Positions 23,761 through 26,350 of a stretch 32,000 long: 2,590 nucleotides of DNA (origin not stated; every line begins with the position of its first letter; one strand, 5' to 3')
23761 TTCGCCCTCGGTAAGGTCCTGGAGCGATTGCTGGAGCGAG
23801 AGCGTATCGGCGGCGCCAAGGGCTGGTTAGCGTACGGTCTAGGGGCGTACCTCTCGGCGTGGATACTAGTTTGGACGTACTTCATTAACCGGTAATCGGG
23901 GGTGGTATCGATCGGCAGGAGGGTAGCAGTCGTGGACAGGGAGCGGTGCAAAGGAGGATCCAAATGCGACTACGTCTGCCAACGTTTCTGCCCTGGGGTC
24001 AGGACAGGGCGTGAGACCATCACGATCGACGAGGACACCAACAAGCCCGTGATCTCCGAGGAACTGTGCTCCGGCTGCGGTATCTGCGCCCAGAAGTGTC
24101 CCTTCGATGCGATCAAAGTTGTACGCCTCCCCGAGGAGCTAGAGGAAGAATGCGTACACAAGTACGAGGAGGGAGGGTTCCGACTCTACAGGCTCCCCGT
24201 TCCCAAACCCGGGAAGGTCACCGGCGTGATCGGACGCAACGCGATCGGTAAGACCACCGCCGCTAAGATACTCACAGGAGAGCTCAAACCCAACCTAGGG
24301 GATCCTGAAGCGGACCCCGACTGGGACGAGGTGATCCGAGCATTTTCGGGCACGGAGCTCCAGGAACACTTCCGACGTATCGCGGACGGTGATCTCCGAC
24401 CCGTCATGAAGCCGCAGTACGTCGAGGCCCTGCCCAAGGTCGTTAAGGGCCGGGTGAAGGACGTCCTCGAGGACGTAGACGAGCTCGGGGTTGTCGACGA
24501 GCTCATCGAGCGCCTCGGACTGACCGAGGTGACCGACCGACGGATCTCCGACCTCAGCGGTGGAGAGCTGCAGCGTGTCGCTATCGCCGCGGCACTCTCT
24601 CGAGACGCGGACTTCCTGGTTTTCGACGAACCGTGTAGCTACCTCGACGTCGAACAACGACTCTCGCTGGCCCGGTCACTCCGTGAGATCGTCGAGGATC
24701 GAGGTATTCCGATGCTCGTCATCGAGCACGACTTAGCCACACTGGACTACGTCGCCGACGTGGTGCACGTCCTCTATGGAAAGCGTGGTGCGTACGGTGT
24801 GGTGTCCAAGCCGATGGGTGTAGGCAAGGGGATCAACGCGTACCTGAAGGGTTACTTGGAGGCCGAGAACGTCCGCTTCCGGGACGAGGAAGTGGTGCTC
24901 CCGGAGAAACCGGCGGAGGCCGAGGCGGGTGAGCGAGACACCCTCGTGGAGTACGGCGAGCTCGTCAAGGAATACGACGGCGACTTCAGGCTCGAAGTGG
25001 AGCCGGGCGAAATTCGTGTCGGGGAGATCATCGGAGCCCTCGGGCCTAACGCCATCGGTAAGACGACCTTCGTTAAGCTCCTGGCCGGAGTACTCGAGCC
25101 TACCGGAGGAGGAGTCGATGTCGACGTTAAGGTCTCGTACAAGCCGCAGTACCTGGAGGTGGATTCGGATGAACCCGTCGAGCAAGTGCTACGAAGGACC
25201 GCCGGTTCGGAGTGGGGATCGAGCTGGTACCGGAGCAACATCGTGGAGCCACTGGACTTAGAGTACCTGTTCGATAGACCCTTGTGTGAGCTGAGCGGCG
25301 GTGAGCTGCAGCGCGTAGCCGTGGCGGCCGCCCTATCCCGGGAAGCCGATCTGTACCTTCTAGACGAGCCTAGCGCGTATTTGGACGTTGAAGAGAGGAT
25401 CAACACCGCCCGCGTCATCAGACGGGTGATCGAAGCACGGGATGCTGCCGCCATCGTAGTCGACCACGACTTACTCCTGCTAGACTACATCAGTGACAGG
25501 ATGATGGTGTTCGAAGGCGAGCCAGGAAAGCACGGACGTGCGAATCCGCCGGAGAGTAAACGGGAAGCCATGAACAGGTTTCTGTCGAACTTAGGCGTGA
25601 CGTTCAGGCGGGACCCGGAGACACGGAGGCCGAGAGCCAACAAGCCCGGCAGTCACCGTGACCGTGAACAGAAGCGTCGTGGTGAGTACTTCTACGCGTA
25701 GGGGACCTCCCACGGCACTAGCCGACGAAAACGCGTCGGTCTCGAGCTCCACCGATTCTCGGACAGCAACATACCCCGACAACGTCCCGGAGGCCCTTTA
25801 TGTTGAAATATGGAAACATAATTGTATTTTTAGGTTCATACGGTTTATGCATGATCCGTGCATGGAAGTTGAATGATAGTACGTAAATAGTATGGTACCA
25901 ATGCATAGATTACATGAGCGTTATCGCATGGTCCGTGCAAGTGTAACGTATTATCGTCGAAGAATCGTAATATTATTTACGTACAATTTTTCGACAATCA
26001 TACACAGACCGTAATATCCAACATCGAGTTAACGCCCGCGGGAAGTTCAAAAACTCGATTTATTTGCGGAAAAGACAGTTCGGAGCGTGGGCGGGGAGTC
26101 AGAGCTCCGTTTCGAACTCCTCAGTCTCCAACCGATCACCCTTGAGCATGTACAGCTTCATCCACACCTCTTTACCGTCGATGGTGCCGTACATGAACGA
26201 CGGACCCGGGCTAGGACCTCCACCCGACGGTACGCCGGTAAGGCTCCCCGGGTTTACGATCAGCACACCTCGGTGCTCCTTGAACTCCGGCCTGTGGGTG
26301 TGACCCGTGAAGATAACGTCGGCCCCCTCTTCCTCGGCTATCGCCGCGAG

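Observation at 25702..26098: AT-rich island with direct and inverted repeats between two convergent genes: orphan promoter/ncRNA, DNA unwinding element or origin-like region?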

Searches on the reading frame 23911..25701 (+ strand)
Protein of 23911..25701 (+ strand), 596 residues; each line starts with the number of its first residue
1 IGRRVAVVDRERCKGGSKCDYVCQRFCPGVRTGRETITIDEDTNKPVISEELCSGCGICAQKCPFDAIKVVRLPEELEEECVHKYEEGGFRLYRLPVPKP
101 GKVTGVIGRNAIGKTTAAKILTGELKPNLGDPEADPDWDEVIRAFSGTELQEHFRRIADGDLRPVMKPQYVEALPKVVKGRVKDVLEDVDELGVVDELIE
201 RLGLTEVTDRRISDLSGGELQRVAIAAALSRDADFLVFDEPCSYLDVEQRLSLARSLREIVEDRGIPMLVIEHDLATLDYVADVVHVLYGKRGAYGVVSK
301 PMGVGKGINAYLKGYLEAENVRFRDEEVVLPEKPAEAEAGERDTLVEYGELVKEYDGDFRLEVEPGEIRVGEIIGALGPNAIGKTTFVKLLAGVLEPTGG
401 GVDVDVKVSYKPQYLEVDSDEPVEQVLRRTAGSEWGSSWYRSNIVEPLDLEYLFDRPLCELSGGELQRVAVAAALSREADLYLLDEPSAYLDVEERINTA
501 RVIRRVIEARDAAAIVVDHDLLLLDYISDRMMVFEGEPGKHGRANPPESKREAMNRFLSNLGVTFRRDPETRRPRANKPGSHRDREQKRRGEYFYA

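Call 13: find_encoding_contigs(protein=window:23911-25701:+, flank=10000, max_places=10)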
Protein window:23911-25701:+ (596 aa): no gene with exactly this product is on record in the collection.

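Call 16: find_encoding_contigs(protein=window:23911-25698:+, flank=10000, max_places=10)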
Protein seq(596 aa) (596 aa): 1 contig read that carries it; 1 place shown.
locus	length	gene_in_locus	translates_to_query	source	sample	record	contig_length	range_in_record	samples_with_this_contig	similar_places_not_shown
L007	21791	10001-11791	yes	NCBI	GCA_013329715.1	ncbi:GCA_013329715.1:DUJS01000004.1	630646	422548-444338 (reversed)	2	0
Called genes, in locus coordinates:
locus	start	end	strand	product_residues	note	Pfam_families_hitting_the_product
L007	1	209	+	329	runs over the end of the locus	PF07318:DUF1464 (weak)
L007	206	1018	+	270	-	PF00800:PDT, PF22629:ACT_AHAS_ss (faint), PF01842:ACT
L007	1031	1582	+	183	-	PF01558:POR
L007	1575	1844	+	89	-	PF00037:Fer4 (weak), PF12797:Fer4_2 (weak), PF13237:Fer4_10 (weak), PF14697:Fer4_21, PF12838:Fer4_7, PF13187:Fer4_9 (weak), PF12797:Fer4_2 (weak), PF00037:Fer4, +4 more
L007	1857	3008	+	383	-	PF01855:POR_N, PF17147:PFOR_II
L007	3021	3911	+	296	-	PF02775:TPP_enzyme_C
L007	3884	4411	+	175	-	PF13187:Fer4_9 (faint), PF14697:Fer4_21 (faint), PF12838:Fer4_7 (weak), PF25160:LdpA_Fe-S-bd (weak), PF00037:Fer4, PF12797:Fer4_2 (weak), PF12837:Fer4_6, PF13237:Fer4_10 (weak), +1 more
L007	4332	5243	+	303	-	PF05681:Fumerase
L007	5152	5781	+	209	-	PF05683:Fumerase_C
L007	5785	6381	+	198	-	PF07826:IMP_cyclohyd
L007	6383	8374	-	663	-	PF05833:NFACT_N, PF05670:NFACT-R_1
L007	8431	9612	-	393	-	PF00571:CBS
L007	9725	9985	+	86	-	-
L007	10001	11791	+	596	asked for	PF04068:Fer4_RLI, PF14697:Fer4_21 (weak), PF00037:Fer4, PF02463:SMC_N (faint), PF00005:ABC_tran, PF13304:AAA_21 (faint), PF00005:ABC_tran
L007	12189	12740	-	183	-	PF00149:Metallophos (weak), PF12850:Metallophos_2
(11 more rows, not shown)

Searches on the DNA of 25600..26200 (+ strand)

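Call 8: search_rna_families(source=window, start=25600, end=26200, threshold=evalue, max_evalue=10)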
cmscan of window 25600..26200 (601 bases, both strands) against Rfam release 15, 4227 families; matches with E-value up to 10: 0.
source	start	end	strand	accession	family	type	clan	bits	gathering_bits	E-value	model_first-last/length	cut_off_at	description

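Call 14: search_dna_similar(query=window:25702-26098:+, collection=phages, mode=distant, max_evalue=10)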
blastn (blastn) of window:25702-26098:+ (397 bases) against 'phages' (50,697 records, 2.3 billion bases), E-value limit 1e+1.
Records with a match: 12; places in all: 12; records where one place covers at least 80% of the query: 0.
Best place of each record, by identity: >=99% 4; 90-95% 5; 80-90% 3.
By first word of the organism name: Salmonella 4; Mycobacterium 4; Serratia 1; Bacillus 1; Burkholderia 1; Klebsiella 1.
By host as written in the record: Mycobacterium smegmatis mc#155 3; Salmonella enterica subsp. enterica serovar Typhi 2; Serratia marcescens IMBG291 1; Bacillus pumilus 1; Burkholderia pseudomallei BpHNBP001 1; Salmonella 1; Klebsiella aerogenes 1; Salmonella enterica subsp. enterica serovar Typhimurium str. ATCC 14028 1; and 1 more.
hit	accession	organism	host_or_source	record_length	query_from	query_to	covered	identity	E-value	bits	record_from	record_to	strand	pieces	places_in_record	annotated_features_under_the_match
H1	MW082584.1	Serratia phage 4S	Serratia marcescens IMBG291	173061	91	137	12%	80.9%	3e-2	45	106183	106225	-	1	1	inhibitor of prohead protease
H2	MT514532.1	Bacillus phage Bolokhovo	Bacillus pumilus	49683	92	126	9%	82.9%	5e+0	37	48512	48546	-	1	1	putative transcription factor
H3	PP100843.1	Burkholderia phage vB_BpP_HN03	Burkholderia pseudomallei BpHNBP001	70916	317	348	8%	87.9%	1e+0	39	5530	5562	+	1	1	hypothetical protein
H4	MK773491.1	Salmonella phage 7t3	Salmonella enterica subsp. enterica ...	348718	266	292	7%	92.6%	5e+0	37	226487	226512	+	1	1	hypothetical protein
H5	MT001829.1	Salmonella phage SE_PL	Salmonella enterica subsp. enterica ...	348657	266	292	7%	92.6%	5e+0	37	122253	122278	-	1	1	hypothetical protein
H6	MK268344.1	Salmonella phage Munch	Salmonella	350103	266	292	7%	92.6%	5e+0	37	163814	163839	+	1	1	hypothetical protein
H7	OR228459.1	Klebsiella phage fENko-Kae01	Klebsiella aerogenes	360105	266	292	7%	92.6%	5e+0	37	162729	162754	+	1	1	hypothetical protein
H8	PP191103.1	Salmonella phage PHA46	Salmonella enterica subsp. enterica ...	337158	266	292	7%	92.6%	5e+0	37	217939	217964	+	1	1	virion structural protein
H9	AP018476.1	Mycobacterium phage C3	-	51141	73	92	5%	100.0%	5e+0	37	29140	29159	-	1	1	hypothetical protein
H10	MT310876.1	Mycobacterium phage VC3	Mycobacterium smegmatis mc#155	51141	73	92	5%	100.0%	5e+0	37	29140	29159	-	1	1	45: hypothetical protein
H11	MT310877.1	Mycobacterium phage VA6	Mycobacterium smegmatis mc#155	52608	73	92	5%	100.0%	5e+0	37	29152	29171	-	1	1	42: hypothetical protein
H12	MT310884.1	Mycobacterium phage ANI8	Mycobacterium smegmatis mc#155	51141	73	92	5%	100.0%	5e+0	37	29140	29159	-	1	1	45: hypothetical protein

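Call 91: search_dna_similar(query=window:25796-26098:+, collection=plasmids, mode=distant, max_evalue=0.1, max_rows=10)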
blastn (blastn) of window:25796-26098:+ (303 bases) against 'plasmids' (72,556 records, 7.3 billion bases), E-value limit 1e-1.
No match.

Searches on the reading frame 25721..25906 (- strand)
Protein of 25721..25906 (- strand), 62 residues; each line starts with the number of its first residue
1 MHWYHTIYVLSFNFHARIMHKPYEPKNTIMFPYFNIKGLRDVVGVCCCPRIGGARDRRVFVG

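Call 78: search_protein_families(library=phrogs, proteins=[window:25721-25906:-], max_evalue=10)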
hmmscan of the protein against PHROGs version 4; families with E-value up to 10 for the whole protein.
seq(62 aa): 0 families

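Call 79: search_protein_families(library=pfam, proteins=[window:25721-25906:-], max_evalue=10)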
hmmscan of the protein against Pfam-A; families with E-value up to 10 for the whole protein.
seq(62 aa): 0 families
